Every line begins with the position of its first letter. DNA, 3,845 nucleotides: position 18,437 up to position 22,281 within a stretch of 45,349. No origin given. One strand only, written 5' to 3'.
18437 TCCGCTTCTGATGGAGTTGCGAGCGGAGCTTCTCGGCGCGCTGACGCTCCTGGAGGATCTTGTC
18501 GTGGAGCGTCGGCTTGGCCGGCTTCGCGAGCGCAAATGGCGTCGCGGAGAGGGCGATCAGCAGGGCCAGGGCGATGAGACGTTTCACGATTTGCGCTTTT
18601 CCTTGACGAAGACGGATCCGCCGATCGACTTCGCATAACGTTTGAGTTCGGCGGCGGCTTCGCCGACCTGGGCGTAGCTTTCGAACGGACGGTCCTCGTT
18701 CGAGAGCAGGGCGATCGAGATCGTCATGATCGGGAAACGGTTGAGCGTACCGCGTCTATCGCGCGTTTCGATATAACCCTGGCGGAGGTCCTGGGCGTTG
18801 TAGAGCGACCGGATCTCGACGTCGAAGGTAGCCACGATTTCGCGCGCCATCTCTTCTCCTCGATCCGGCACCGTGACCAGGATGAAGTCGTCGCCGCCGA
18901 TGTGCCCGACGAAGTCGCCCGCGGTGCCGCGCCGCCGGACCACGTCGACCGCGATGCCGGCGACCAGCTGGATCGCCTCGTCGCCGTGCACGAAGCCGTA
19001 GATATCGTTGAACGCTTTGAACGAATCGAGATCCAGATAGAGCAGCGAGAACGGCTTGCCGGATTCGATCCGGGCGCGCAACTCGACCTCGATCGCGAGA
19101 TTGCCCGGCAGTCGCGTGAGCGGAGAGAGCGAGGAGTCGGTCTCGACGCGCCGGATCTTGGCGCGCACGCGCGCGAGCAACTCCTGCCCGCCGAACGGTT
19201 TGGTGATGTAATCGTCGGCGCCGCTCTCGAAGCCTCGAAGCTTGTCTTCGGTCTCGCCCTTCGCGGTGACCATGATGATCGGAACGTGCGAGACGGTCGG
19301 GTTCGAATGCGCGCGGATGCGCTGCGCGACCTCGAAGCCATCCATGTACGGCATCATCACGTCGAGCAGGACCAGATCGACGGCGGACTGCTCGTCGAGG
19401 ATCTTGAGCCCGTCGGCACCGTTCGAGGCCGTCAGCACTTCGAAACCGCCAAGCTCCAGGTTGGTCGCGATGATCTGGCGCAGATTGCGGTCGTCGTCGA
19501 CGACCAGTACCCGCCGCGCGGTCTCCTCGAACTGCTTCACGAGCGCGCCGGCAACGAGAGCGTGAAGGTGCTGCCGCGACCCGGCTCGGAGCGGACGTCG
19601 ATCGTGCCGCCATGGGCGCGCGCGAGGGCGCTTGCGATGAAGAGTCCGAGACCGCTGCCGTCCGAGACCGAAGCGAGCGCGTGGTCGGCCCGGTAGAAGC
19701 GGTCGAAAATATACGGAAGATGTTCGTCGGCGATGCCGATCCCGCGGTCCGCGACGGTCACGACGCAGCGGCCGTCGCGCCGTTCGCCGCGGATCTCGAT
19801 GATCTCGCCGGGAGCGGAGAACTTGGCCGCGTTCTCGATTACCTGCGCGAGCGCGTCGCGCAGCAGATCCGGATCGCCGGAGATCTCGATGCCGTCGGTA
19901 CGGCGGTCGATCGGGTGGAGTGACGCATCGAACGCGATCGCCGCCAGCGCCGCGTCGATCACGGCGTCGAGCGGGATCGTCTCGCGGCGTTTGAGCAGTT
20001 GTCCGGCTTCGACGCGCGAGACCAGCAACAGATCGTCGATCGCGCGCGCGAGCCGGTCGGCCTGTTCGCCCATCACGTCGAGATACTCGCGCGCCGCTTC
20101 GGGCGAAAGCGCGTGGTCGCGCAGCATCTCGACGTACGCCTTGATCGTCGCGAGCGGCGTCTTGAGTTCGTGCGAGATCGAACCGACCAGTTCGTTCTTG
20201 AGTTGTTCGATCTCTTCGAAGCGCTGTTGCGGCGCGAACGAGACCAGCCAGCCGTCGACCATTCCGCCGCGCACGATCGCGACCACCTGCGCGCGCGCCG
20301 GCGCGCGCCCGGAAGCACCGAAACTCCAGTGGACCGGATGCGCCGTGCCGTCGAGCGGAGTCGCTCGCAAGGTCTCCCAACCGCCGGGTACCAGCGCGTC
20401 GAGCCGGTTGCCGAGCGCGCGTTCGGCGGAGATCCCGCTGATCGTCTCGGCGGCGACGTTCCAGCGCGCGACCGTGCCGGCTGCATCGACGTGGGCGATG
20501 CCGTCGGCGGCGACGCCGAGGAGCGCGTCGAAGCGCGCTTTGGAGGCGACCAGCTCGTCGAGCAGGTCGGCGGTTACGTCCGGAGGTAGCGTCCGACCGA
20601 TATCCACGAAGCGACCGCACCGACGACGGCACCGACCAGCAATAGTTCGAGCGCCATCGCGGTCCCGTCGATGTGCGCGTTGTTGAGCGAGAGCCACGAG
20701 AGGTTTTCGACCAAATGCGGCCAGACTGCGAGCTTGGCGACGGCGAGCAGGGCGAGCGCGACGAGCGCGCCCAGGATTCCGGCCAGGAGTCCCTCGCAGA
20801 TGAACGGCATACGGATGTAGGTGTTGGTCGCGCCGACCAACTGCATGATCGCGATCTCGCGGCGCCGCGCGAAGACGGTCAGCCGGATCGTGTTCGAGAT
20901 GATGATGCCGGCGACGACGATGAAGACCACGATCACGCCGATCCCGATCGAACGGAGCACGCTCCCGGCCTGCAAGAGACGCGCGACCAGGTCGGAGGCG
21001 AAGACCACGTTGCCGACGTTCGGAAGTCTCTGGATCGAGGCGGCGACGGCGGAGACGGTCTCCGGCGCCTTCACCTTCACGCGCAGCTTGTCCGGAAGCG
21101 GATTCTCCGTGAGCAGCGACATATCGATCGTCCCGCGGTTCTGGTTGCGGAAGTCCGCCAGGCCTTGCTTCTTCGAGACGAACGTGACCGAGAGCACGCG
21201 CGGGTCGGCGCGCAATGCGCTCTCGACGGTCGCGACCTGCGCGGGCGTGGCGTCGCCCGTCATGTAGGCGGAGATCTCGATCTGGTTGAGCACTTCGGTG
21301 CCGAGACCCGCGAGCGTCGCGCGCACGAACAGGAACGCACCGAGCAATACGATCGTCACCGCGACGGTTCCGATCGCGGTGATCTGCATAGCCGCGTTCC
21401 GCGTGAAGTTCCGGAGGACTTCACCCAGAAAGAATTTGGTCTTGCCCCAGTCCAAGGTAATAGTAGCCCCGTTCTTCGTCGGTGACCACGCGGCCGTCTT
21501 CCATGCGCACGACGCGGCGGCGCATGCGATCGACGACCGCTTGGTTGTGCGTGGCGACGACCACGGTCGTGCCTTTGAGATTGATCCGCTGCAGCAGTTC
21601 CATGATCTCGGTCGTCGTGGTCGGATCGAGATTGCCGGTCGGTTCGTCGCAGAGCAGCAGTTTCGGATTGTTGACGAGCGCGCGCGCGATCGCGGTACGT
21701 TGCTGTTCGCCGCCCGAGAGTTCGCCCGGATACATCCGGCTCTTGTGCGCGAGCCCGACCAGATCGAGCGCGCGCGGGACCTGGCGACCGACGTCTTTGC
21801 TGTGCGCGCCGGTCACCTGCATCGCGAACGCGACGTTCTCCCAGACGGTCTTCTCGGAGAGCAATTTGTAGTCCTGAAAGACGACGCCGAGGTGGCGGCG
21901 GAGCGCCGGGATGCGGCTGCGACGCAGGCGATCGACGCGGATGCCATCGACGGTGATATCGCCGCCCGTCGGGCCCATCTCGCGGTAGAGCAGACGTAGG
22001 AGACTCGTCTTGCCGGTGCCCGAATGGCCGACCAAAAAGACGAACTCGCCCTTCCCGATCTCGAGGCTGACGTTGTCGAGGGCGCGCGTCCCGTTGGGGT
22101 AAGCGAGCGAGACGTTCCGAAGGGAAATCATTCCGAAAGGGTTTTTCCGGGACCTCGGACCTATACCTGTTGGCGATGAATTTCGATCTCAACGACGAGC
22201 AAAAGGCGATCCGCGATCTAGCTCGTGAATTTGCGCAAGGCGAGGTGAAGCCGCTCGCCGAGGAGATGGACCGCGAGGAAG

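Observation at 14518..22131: ftsE-ftsX-[PAS kinase]-[REC-GGDEF regulator]-M23 peptidase-ctp-ctp: a two-component pair translationally chained inside the FtsEX-hydrolase module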

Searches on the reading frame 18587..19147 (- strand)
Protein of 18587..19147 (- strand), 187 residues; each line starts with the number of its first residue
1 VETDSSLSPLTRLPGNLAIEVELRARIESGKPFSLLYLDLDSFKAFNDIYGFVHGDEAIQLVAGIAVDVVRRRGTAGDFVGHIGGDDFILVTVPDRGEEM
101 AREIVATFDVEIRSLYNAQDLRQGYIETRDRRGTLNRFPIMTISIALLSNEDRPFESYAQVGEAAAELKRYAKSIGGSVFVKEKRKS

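Call 42: search_solved_structures(query=A2, max_evalue=0.01, show_alignments=4)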
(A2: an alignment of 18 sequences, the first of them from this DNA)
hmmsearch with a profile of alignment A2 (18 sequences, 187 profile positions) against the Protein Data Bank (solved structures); distinct sequences matched with E-value up to 0.01: 53.
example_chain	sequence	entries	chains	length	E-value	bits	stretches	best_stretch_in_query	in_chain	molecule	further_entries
4urs_A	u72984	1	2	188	2.3e-13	53.3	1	6-110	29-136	DIGUANYLATE CYCLASE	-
4urg_A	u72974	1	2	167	3.9e-13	52.6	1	8-110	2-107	DIGUANYLATE CYCLASE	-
3ign_A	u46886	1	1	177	4.9e-13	52.2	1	16-110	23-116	Diguanylate cyclase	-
4urq_U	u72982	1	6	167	5.4e-13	52.1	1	8-110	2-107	DIGUANYLATE CYCLASE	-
5euh_A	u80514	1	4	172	1e-12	51.2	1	25-115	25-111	Putative GGDEF domain membrane protein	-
8qj3_A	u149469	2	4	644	1.7e-12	50.5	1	28-104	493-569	Ammonium transporter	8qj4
8qpf_A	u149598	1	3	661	1.8e-12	50.4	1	28-104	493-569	Ammonium transporter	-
3tvk_A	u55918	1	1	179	1.8e-12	50.4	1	6-107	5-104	Diguanylate cyclase DgcZ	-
8c05_A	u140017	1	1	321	2.6e-12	49.9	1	9-93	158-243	Sensor domain-containing diguanylate cyclase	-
5m3c_A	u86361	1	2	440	2.7e-12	49.8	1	6-108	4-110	Diguanylate cyclase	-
6eib_A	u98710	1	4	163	2.9e-12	49.7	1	30-110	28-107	Sensory box/GGDEF family protein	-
6tts_A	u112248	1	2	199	4.4e-12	49.1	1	4-109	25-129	GGDEF diguanylate cyclase DgcB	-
4h54_A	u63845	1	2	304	5.5e-12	48.8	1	6-106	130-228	Diguanylate cyclase YdeH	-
6zxm_A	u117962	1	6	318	6e-12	48.7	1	17-123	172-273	Putative GGDEF/response regulator receiver domain protein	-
4yme_A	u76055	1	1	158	1.2e-11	47.8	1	10-106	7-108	sensory box/GGDEF family protein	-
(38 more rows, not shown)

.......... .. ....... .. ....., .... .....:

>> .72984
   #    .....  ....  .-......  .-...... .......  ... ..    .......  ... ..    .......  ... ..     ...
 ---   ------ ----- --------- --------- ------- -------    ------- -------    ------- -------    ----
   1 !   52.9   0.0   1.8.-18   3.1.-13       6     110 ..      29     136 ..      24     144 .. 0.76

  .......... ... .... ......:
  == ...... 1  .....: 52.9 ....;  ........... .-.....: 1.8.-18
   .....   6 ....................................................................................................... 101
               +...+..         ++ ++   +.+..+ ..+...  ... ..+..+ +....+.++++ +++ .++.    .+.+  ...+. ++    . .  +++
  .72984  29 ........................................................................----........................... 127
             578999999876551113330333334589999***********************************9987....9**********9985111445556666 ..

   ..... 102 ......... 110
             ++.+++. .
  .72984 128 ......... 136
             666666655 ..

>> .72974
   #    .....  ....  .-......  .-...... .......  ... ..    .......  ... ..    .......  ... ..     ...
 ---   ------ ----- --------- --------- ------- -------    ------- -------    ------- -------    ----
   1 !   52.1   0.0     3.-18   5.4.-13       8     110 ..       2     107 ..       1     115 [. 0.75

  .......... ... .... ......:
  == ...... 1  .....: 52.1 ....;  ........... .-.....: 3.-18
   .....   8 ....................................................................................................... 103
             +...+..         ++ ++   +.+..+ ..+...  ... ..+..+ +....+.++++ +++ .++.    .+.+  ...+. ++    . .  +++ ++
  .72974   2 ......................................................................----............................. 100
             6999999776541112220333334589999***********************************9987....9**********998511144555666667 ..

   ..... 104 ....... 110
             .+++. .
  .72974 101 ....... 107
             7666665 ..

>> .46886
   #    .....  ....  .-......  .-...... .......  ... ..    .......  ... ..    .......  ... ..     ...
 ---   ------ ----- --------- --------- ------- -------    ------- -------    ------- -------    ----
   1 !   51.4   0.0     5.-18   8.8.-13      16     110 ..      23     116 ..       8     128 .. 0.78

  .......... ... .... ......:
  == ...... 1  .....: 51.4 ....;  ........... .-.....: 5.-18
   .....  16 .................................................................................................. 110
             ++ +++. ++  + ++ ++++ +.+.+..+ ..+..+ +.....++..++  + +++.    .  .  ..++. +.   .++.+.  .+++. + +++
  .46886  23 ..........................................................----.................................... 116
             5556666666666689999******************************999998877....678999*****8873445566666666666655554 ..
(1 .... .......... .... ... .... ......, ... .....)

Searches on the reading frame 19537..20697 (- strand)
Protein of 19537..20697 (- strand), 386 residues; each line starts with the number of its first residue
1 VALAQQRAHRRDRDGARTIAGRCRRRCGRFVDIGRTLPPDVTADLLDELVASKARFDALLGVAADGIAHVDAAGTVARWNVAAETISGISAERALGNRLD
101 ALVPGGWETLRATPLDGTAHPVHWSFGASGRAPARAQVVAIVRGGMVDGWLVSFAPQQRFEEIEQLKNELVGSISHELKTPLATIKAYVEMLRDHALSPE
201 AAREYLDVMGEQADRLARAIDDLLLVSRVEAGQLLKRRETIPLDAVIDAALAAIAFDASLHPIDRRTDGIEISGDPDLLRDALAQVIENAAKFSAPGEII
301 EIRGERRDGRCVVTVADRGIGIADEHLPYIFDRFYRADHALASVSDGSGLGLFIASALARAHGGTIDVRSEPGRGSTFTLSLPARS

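Call 4: search_protein_families(library=pfam, proteins=[window:19537-20697:-], max_evalue=0.01)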
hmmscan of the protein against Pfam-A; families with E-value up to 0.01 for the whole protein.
window:19537-20697:- (386 aa): 5 families
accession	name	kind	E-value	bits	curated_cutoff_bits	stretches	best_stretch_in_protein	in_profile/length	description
PF02518.31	HATPase_c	-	9.3e-27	94.1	26.4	1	274-385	1-110/111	Histidine kinase-, DNA gyrase B-, and HSP90-like ATPase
PF00512.31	HisKA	-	3.4e-19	69.1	26.9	1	167-232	2-66/66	His Kinase A (phospho-acceptor) domain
PF00989.32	PAS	-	0.00089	19.7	22.6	1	55-103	2-50/113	PAS fold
PF08448.16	PAS_4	-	0.0054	17.4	23.1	0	64-106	5-47/110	PAS fold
PF13581.12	HATPase_c_2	-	0.0085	16.5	27.4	0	286-368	43-114/127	Histidine kinase-like ATPase domain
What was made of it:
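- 19537..20607 (-): Soluble PhoR/WalK-like histidine kinase (356 aa from GTG 20607; alternative GTG at 20697). Weak PAS-like N-terminus, H-box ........, HATPase_c. HisKA 69 bits, HATPase_c 94 bits, PAS 19.7 bits (sub-threshold) (call 4).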

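Call 7: search_protein_families(library=ncbifam, proteins=[window:19537-20607:-], max_evalue=0.001)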
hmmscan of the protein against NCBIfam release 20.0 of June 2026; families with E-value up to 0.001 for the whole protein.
window:19537-20607:- (356 aa): 78 families (the best 25 are shown)
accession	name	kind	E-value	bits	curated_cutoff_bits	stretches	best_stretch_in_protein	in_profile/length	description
TIGR02966.1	phoR_proteo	equivalog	2.6e-57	194.3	334.2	1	22-351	4-332/333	phosphate regulon sensor histidine kinase PhoR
NF046044.1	PnpS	equivalog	7.7e-54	183.2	400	1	18-353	49-390/390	two-component system histidine kinase PnpS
NF033092.0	HK_WalK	equivalog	1.2e-52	179.4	725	1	23-353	257-593/594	cell wall metabolism sensor histidine kinase WalK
NF041735.1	hist_kin_RppB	equivalog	1.4e-44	152.6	400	1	139-353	218-438/438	two-component system sensor histidine kinase RppB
NF008312.0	PRK11100.1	equivalog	4.1e-40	138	356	1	139-354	258-474/477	two-component system sensor histidine kinase CreC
TIGR01386.1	cztS_silS_copS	subfamily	5.7e-40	137.6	292.55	1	140-353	244-457/457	heavy metal sensor histidine kinase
NF008468.0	PRK11360.1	equivalog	7.6e-40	136.9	646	2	139-355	398-609/616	two-component system sensor histidine kinase AtoS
NF040691.1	MtrAB_MtrB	equivalog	1.1e-39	136.8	450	1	128-355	262-493/507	MtrAB system histidine kinase MtrB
NF033093.1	HK_VicK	exception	5.3e-39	134.1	680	1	116-353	188-434/448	cell wall metabolism sensor histidine kinase VicK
NF008235.0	PRK11006.1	equivalog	2.1e-37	129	390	1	130-355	197-424/431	phosphate regulon sensor histidine kinase PhoR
NF045911.1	TCSHisKinNblS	equivalog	1e-36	126.5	1000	1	16-353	258-619/621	two-component system sensor histidine kinase NblS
NF033091.0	HK_VanS_ACDEFG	equivalog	9e-36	123.5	400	1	127-353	64-293/293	vancomycin resistance histidine kinase VanS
NF012163.2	BaeS_SmeS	equivalog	2.4e-34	119.1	500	1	130-352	233-456/457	sensor histidine kinase efflux regulator BaeS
TIGR02956.1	TMAO_torS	equivalog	3.7e-34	118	676.5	1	129-353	456-681/967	TMAO reductase system sensor histidine kinase/response regulator TorS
NF011874.0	PRK15347.1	equivalog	1.2e-33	116.3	852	1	127-354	388-614/921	two component system sensor kinase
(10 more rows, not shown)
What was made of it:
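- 19537..20607 (-): Aligns at residues 22-351 to the PhoR model TIGR02966 (call 7).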

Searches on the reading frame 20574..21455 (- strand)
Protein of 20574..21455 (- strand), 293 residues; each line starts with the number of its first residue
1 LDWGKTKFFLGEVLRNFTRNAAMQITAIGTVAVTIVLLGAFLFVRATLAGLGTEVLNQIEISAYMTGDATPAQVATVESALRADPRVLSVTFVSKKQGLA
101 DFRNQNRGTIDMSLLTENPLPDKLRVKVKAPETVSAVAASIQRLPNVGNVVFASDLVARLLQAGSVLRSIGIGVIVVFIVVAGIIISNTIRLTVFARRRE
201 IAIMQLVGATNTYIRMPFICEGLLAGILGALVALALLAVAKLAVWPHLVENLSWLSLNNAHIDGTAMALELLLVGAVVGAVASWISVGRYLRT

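Call 4: search_protein_families(library=pfam, proteins=[window:20574-21455:-], max_evalue=0.01)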
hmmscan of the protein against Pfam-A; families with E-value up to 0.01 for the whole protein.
window:20574-21455:- (293 aa): 2 families
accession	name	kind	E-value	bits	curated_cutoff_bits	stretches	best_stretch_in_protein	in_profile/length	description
PF18075.7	FtsX_ECD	-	2.6e-20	73.3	23.5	1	59-150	1-96/96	FtsX extracellular domain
PF02687.27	FtsX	-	1.2e-12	48.3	25.5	1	174-292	3-117/120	FtsX-like permease C-terminal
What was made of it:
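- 20574..21455 (-): ftsX, permease-like subunit with an extracellular domain (293 aa, TTG start). PF18075 FtsX_ECD plus PF02687 (call 4).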

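Call 7: search_protein_families(library=ncbifam, proteins=[window:20574-21455:-], max_evalue=0.001)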
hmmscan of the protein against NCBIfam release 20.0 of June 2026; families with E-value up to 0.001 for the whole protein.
window:20574-21455:- (293 aa): 7 families
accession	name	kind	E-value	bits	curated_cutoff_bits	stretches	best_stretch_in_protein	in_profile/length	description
NF038347.1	FtsX_Gpos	exception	1e-72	245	225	1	7-292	5-296/296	permease-like cell division protein FtsX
TIGR00439.2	FtsX_Gneg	equivalog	8e-63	212.4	255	1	10-292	5-292/292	permease-like cell division protein FtsX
NF038346.1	FtsX_actino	exception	1.5e-53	182.2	250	1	7-292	2-307/308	permease-like cell division protein FtsX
TIGR02212.1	lolCE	equivalog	7.7e-10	38.3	362.45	1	123-244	221-342/411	lipoprotein-releasing ABC transporter permease subunit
NF008357.0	PRK11146.1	exception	3.2e-09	36.1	439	1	166-243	267-344/414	lipoprotein-releasing ABC transporter permease subunit LolE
TIGR02213.1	lolE_release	exception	1.5e-08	33.9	540.35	1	166-244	264-342/411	lipoprotein-releasing ABC transporter permease subunit LolE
NF008076.0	PRK10814.1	exception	6.3e-06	25.4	473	1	140-239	236-335/399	lipoprotein-releasing ABC transporter permease subunit LolC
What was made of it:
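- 20574..21455 (-): NF038347 at 245 bits, above the cutoff (call 7).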

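Call 49: find_related_loci(query=A3, collection=metagenome_contigs, flank=8000)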
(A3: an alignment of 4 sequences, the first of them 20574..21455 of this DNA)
Query A3 (293 aa) in metagenome_contigs; peptide patterns used: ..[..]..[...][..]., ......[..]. (x = any residue, [..] = any of these).
399 stretches matched a pattern; 167 encode a relative of the query (tblastn E <= 1e-3); the best 80 are kept; 80 distinct loci.
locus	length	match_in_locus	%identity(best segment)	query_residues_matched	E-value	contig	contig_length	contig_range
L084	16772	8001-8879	79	1-293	2e-151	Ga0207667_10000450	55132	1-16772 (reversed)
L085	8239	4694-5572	78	1-293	2e-145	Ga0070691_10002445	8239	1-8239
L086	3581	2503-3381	78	1-293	6e-150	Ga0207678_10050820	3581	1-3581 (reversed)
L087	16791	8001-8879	80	1-293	1e-143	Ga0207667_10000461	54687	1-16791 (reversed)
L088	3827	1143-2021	80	1-293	6e-148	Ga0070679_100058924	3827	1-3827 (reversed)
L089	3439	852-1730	68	1-293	4e-133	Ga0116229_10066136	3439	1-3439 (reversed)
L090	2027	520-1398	65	1-293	9e-137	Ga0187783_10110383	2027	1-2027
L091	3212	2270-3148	69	1-293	4e-131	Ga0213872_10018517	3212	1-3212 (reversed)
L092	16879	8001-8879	67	1-293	3e-126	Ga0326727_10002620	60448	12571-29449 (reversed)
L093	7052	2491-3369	65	1-293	7e-126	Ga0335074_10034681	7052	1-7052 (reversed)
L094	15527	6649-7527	67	1-293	6e-126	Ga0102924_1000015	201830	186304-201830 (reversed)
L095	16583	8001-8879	67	1-293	6e-126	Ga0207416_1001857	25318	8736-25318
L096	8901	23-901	66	1-293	3e-125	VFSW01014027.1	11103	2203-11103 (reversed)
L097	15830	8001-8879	65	1-293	3e-124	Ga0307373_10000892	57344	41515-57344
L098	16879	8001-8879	65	1-293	5e-126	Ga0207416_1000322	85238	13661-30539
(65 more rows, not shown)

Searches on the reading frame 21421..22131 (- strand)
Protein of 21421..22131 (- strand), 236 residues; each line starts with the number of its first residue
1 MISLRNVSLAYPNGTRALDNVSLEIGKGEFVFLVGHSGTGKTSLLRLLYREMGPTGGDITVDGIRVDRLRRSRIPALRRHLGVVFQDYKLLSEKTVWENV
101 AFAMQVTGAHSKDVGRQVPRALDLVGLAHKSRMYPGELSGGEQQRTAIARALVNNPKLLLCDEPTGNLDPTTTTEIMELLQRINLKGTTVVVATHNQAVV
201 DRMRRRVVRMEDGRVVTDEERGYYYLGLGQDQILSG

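Call 4: search_protein_families(library=pfam, proteins=[window:21421-22131:-], max_evalue=0.01)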
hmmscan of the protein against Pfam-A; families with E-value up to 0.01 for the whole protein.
window:21421-22131:- (236 aa): 15 families
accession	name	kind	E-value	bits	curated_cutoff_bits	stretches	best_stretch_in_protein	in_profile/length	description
PF00005.33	ABC_tran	-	9.4e-37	127.1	25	1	18-165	1-136/137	ABC transporter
PF13304.12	AAA_21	-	1.1e-09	39.3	27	1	135-201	235-304/304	AAA domain, putative AbiEii toxin, Type IV TA system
PF02463.25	SMC_N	-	1.6e-06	28.1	40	1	28-210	24-211/220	RecF/RecN/SMC N terminal domain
PF13191.12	AAA_16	-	3.7e-06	28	32.6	1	25-75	21-68/167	AAA ATPase domain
PF13671.12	AAA_33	-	0.00042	21.1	27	0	31-73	2-37/143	AAA domain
PF13401.12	AAA_22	-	0.00044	21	27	1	29-137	6-65/130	AAA domain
PF06414.18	Zeta_toxin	-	0.0006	19.7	22.3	1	29-76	17-60/199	Zeta toxin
PF13238.12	AAA_18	-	0.00062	20.7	29.4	0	31-64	1-32/128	AAA domain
PF00004.35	AAA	-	0.00098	20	21.2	0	31-55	1-25/131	ATPase family associated with various cellular activities (AAA)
PF20720.3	nSTAND3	-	0.0035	17.5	27.2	0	17-52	6-41/155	Novel STAND NTPase 3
PF05970.20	PIF1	-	0.0035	17.4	25.9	1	23-54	17-48/223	PIF1-like helicase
PF00006.31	ATP-synt_ab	-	0.0076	16.3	29.5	0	14-51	1-37/213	ATP synthase alpha/beta family, nucleotide-binding domain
PF07728.20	AAA_5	-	0.0079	16.6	22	0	31-50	2-21/139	AAA domain (dynein-related subfamily)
PF05729.18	NACHT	-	0.0082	16.4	26.7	0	31-50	3-22/167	NACHT domain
PF03193.22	RsgA_GTPase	-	0.0085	16.4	30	0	27-52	105-130/174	RsgA GTPase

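Call 7: search_protein_families(library=ncbifam, proteins=[window:21421-22131:-], max_evalue=0.001)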
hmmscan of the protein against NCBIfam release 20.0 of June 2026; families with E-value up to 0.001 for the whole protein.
window:21421-22131:- (236 aa): 190 families (the best 25 are shown)
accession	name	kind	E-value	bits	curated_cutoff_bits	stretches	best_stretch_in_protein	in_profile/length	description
TIGR02673.1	FtsE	equivalog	3e-88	295.1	264.85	1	1-214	1-214/214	cell division ATP-binding protein FtsE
TIGR02315.1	ABC_phnC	equivalog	6.6e-55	186.2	266.1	1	1-219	1-228/243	phosphonate ABC transporter ATP-binding protein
TIGR02314.1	ABC_MetN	equivalog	1.7e-54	185.1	499.7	1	1-218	1-222/343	methionine ABC transporter ATP-binding protein MetN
TIGR02211.1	LolD_lipo_ex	equivalog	3.6e-54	183.6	307.75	1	14-216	17-220/221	lipoprotein-releasing ABC transporter ATP-binding protein LolD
NF007027.0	PRK09493.1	equivalog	1.2e-49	168.8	379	1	1-220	1-219/240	glutamine ABC transporter ATP-binding protein GlnQ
TIGR02982.1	heterocyst_DevA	subfamily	5.5e-49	166.7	295.8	1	2-215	2-219/220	ABC exporter ATP-binding subunit, DevA family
NF038007.1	ABC_ATP_DarD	equivalog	5.7e-49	166.5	375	1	14-214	17-217/218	darobactin export ABC transporter ATP-binding protein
NF008639.0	PRK11629.1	equivalog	8.2e-49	166.1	360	1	15-216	23-225/234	lipoprotein-releasing ABC transporter ATP-binding protein LolD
TIGR03608.1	L_ocin_972_ABC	subfamily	9.3e-49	165.7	254.85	1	14-206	10-203/206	putative bacteriocin export ABC transporter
TIGR04521.1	ECF_ATPase_2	equivalog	2.3e-48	164.7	330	1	2-220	1-228/279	energy-coupling factor transporter ATPase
TIGR03265.1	PhnT2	equivalog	2.3e-47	161.9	457.7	1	4-216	7-214/353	putative 2-aminoethylphosphonate ABC transporter ATP-binding protein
NF006987.0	PRK09452.1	equivalog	1.1e-45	155.9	482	1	1-217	17-228/378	spermidine/putrescine ABC transporter ATP-binding protein PotA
NF007826.0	PRK10535.1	equivalog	7.5e-45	153.3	966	1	2-220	5-226/648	macrolide ABC transporter ATP-binding protein/permease MacB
TIGR04520.1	ECF_ATPase_1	equivalog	3e-44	151.4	315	1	2-219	1-218/269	energy-coupling factor transporter ATPase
TIGR01186.1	proV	subfamily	4.2e-44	151.1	326.6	1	15-216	6-209/363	betaine/proline/choline family ABC transporter ATP-binding protein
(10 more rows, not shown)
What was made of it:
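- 21421..22131 (-): ftsE, ABC ATPase of the FtsEX complex (236 aa). Its last 35 nt overlap the ftsX start. TIGR02673 FtsE at 295 bits, above the cutoff (call 7); ABC_tran (call 4).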
